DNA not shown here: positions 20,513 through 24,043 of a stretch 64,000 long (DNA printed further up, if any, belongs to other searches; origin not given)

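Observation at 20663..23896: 1077-aa fibre with periodic G(K/Q)DI(S/L)PxSV repeats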

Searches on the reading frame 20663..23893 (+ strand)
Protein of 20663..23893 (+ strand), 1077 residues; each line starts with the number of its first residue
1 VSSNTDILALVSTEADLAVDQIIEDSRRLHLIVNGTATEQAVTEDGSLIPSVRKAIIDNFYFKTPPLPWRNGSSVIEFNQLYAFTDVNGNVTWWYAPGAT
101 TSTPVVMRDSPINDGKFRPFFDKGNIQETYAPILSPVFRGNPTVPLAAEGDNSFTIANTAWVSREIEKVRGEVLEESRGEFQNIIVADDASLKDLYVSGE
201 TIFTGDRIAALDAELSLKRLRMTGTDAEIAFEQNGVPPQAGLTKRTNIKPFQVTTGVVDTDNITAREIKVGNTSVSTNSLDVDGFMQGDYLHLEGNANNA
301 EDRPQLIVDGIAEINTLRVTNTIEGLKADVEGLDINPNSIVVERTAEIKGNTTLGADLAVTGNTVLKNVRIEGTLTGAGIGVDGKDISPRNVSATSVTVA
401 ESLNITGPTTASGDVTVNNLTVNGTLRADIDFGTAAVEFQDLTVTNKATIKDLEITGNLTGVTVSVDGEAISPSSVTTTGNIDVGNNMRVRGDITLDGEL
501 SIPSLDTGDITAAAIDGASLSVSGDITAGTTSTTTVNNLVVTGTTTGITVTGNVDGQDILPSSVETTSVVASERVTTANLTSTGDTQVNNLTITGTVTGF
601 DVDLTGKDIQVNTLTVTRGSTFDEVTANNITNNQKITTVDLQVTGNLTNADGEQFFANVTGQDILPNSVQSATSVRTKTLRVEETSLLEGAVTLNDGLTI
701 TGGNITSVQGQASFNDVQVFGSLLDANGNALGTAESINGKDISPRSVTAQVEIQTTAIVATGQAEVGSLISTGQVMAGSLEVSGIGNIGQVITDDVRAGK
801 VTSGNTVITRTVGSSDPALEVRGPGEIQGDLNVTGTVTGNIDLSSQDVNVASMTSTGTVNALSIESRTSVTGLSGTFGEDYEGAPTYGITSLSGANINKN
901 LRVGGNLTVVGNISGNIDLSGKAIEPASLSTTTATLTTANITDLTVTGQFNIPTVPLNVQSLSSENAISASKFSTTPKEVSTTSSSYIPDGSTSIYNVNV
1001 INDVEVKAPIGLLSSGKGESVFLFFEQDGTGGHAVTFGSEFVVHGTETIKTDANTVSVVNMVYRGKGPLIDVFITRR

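Call 7: search_protein_families(library=pfam, proteins=[window:20663-23893:+], max_evalue=1)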
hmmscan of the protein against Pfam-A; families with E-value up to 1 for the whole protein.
window:20663-23893:+ (1077 aa): 3 families
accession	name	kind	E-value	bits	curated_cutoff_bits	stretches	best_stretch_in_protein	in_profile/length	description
PF16238.11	DUF4897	-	0.021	15.1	28.6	1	658-701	58-101/157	Domain of unknown function (DUF4897)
PF04519.19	Bactofilin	-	0.024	15.3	27.9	1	354-453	3-85/98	Polymer-forming cytoskeletal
PF07366.18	SnoaL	-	0.77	10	28.4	0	572-618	56-104/126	SnoaL-like polyketide cyclase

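Call 8: search_protein_families(library=phrogs, proteins=[window:20663-23893:+], max_evalue=0.01)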
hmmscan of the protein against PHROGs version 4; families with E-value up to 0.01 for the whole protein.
window:20663-23893:+ (1077 aa): 1 family
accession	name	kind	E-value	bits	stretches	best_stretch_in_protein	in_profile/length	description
phrog_4549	-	tail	7.6e-249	829.3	4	1-425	142-556/869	tail fiber protein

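Call 9: search_solved_structures(query=window:20663-23893:+, max_evalue=1, show_alignments=3)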
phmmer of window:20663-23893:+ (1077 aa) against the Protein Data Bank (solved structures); distinct sequences matched with E-value up to 1: 2.
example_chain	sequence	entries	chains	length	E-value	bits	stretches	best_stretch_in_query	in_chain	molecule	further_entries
9cuy_g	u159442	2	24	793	1.3e-233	781.4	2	1-516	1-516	Putative tail fiber protein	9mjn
3va8_A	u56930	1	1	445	0.59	11.4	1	133-192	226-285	PROBABLE DEHYDRATASE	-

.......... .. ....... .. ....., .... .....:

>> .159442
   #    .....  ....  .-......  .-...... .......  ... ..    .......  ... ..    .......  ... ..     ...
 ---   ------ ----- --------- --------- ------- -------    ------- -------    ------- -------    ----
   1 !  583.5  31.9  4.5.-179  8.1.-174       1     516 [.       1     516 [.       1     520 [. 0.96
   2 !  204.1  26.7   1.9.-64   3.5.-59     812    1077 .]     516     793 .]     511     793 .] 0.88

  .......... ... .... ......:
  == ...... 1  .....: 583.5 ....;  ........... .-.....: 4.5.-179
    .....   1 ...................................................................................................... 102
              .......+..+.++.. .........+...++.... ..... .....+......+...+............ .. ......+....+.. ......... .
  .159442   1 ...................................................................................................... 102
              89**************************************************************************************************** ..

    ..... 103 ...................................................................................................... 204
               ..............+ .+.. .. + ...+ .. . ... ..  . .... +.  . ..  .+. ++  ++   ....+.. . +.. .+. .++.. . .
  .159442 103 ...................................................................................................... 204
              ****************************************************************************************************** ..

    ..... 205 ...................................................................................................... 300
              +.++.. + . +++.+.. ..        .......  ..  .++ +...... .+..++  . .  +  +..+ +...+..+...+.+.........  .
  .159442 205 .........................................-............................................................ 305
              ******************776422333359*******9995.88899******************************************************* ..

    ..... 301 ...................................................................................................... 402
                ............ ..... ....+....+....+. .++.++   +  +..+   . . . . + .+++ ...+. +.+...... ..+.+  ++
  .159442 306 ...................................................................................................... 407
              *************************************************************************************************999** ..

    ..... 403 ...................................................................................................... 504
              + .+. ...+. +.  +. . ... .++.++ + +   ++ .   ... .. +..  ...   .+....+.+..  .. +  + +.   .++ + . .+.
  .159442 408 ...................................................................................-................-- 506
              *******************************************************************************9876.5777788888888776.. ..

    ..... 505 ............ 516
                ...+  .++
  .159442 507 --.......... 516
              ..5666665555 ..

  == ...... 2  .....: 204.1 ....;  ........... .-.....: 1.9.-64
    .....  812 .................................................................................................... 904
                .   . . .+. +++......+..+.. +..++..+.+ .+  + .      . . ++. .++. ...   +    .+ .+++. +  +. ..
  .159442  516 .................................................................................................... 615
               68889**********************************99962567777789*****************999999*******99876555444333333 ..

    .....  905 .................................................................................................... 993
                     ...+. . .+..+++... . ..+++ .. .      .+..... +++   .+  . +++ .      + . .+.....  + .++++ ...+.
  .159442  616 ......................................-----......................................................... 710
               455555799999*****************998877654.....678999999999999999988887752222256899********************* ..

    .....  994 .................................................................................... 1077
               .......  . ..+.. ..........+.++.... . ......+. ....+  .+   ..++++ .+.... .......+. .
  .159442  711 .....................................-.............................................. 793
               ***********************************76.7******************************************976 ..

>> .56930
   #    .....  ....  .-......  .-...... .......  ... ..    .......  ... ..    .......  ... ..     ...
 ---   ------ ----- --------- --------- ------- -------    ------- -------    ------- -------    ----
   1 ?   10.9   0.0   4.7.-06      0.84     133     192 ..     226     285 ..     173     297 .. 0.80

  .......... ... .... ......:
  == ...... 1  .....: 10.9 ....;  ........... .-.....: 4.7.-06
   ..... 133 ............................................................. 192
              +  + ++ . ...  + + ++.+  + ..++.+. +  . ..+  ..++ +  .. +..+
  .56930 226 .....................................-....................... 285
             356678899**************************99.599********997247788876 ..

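Call 15: search_dna_similar(query=window:20663-23893:+, collection=phages, mode=protein, max_rows=60, rows=spread)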
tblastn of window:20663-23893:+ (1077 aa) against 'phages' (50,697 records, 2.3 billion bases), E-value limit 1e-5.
Records with a match: 454; places in all: 491; records where one place covers at least 80% of the query: 42.
Best place of each record, by identity: 95-99% 5; 60-80% 1; <60% 448.
By first word of the organism name: Escherichia 251; Klebsiella 41; Vibrio 22; Salmonella 21; Campylobacter 20; Cronobacter 17; Aeromonas 15; Erwinia 14; Pectobacterium 12; Enterobacter 7; and 17 more.
By host as written in the record: Escherichia coli 74; - 44; Escherichia coli K-12 MG1655 30; Campylobacter jejuni 19; Escherichia coli K-12 16; Cronobacter sakazakii 13; Escherichia coli O157:H7 12; Klebsiella pneumoniae 12; and 137 more.
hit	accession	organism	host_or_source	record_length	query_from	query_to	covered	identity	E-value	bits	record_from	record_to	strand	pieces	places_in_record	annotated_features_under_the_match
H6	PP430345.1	Escherichia phage vB_EcoM-LTH01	Escherichia sp.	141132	1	1077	100%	98.0%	0e+0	1928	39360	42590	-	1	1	hypothetical protein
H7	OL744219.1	Enterobacter phage vB_ExiM_F5M1E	Enterobacter hormaechei subsp. ...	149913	1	1077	100%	49.4%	0e+0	897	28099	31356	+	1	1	hypothetical protein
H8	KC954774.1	Cronobacter phage CR8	Cronobacter sakazakii ATCC 29544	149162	1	1077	100%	48.8%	0e+0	919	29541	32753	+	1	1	putative tail fiber protein 2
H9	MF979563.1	Pectobacterium phage DU_PP_IV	Pectobacterium sp.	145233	1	1077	82%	47.1%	2e-167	728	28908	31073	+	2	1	putative tail fiber protein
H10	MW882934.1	Cronobacter phage EspYZU08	Cronobacter sakazakii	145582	3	1077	95%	30.3%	5e-64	320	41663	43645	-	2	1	hypothetical protein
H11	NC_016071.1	Salmonella phage PVPSE1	Salmonella enteritidis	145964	3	1077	78%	32.6%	1e-62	316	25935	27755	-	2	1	41: tail fiber protein | 42: membrane protein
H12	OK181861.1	Escherichia phage 24-2-1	Escherichia sp.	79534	3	1077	80%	30.8%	5e-69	325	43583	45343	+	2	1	hypothetical protein (x2)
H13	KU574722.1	Pectobacterium phage vB_PcaM_CBB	Pectobacterium carotovorum subsp. ...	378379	166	1077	85%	27.0%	3e-15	161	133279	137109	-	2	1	long tail fiber proximal subunit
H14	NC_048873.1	Klebsiella phage KpS8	Klebsiella pneumoniae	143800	12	1077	70%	31.4%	7e-71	326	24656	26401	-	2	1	tail fiber protein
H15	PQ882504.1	Enterobacter phage FENT2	Enterobacter kobei AG07E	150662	13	1077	65%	32.6%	2e-60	291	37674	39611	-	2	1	tail fiber protein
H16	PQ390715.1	Escherichia phage SHEFM2K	Escherichia coli EcM2K (ST446)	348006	179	1077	77%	27.3%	2e-16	157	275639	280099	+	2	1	tail fiber protein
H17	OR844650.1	Escherichia phage ECO103 4-12-1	Escherichia coli O103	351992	179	1077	77%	27.3%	3e-16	157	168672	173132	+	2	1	record has no annotation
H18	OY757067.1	Klebsiella phage vB_Kpn_K23PH08C2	-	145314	12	1077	63%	33.5%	2e-70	325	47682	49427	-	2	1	tRNA nucleotidyltransferase | unknown function (x3)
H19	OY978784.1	Klebsiella phage vB_Kpn_K18PH07C1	-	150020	12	1077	63%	33.4%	8e-70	322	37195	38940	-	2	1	ribonucleotide reductase large subunit | ribonucleoside diphosphate reductase small subunit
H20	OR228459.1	Klebsiella phage fENko-Kae01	Klebsiella aerogenes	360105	245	1077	77%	25.9%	1e-18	159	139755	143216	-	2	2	long tail fiber protein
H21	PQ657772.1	Escherichia phage EC.P1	Escherichia coli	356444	266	1077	67%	27.7%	2e-10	142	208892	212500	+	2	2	hypothetical protein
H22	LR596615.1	Yersinia phage fHe-Yen9-04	-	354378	177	1077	60%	27.6%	1e-16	161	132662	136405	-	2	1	g218c: autotransporter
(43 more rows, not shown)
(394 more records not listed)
